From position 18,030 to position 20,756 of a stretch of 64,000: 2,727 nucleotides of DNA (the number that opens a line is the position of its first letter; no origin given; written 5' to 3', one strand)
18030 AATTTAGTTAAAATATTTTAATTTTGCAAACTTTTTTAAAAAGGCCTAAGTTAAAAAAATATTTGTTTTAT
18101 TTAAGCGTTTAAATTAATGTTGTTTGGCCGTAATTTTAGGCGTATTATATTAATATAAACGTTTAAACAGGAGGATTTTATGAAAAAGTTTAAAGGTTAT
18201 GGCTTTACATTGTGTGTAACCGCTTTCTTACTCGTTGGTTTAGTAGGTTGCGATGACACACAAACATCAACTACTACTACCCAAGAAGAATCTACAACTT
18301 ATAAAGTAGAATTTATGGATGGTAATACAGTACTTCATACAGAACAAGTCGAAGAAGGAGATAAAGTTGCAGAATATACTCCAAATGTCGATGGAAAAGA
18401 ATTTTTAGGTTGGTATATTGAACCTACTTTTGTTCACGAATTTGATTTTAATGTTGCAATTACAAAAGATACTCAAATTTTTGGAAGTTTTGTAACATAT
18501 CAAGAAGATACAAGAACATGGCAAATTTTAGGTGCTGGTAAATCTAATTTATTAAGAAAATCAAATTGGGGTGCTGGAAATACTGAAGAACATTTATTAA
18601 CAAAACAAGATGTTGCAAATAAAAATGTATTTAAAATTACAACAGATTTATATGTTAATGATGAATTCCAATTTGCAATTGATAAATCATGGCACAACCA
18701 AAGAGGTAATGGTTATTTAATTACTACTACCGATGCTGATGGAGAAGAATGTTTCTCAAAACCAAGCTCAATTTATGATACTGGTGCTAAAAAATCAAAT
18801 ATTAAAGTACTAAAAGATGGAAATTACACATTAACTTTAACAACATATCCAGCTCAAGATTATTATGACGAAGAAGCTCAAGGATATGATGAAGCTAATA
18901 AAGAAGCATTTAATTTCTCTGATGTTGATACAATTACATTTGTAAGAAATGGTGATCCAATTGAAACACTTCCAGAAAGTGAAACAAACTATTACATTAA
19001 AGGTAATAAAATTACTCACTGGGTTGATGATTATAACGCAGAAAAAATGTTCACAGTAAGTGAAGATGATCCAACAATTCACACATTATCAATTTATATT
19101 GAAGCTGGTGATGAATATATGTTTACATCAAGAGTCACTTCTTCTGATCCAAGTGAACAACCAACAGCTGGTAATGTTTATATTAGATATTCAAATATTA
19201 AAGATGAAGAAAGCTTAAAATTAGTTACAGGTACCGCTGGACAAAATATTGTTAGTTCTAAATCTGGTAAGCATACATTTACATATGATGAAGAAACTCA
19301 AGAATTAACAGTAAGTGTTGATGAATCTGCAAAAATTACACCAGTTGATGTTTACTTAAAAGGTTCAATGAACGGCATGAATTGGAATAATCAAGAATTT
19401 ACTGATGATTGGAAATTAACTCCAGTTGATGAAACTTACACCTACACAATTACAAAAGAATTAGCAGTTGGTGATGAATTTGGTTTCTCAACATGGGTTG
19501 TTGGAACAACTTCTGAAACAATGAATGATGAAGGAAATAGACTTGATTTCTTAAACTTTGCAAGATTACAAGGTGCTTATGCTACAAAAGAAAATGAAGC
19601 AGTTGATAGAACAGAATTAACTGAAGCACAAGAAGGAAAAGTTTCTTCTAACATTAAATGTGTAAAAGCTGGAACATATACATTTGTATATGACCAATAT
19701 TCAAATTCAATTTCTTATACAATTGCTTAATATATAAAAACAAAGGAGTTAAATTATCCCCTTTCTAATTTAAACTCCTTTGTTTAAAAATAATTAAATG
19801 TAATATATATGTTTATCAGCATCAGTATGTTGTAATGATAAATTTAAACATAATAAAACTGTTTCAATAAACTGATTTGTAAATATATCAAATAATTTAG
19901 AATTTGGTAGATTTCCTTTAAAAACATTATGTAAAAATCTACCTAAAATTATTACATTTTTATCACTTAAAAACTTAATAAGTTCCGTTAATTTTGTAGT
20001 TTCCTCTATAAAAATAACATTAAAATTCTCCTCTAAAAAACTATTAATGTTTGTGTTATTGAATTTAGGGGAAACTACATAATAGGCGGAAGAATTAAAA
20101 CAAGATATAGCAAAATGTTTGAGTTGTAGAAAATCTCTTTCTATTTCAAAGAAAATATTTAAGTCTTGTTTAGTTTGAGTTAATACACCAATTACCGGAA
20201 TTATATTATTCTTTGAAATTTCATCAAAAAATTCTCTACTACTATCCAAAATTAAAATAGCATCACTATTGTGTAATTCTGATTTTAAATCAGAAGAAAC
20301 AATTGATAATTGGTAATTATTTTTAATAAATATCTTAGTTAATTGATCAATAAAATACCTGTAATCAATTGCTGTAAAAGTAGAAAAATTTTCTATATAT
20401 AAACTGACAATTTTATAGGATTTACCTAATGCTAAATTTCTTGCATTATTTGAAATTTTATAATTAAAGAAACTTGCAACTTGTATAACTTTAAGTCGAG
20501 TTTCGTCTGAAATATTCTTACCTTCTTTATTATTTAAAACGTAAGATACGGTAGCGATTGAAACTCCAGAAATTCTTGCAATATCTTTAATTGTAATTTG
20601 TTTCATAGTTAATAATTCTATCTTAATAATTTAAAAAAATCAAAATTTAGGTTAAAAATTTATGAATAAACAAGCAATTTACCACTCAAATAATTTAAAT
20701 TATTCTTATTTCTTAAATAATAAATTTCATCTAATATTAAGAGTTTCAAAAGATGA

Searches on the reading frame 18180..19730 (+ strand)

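Call 25: search_protein_families(library=pfam, proteins=[window:18180-19730:+], max_evalue=0.00001)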
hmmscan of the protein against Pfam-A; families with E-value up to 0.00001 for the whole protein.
window:18180-19730:+ (516 aa): 1 family
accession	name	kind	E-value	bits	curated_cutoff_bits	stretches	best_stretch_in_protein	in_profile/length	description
PF09479.16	Flg_new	-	5.9e-06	26.7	27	1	41-98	1-60/65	Listeria-Bacteroides repeat domain (List_Bact_rpt)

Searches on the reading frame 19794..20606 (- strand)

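Call 25: search_protein_families(library=pfam, proteins=[window:19794-20606:-], max_evalue=0.00001)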
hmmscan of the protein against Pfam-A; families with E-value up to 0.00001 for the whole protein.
window:19794-20606:- (270 aa): 1 family
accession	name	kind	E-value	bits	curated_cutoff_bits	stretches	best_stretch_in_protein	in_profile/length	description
PF00356.27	LacI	-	2e-15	56.7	27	1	5-50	1-44/46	Bacterial regulatory proteins, lacI family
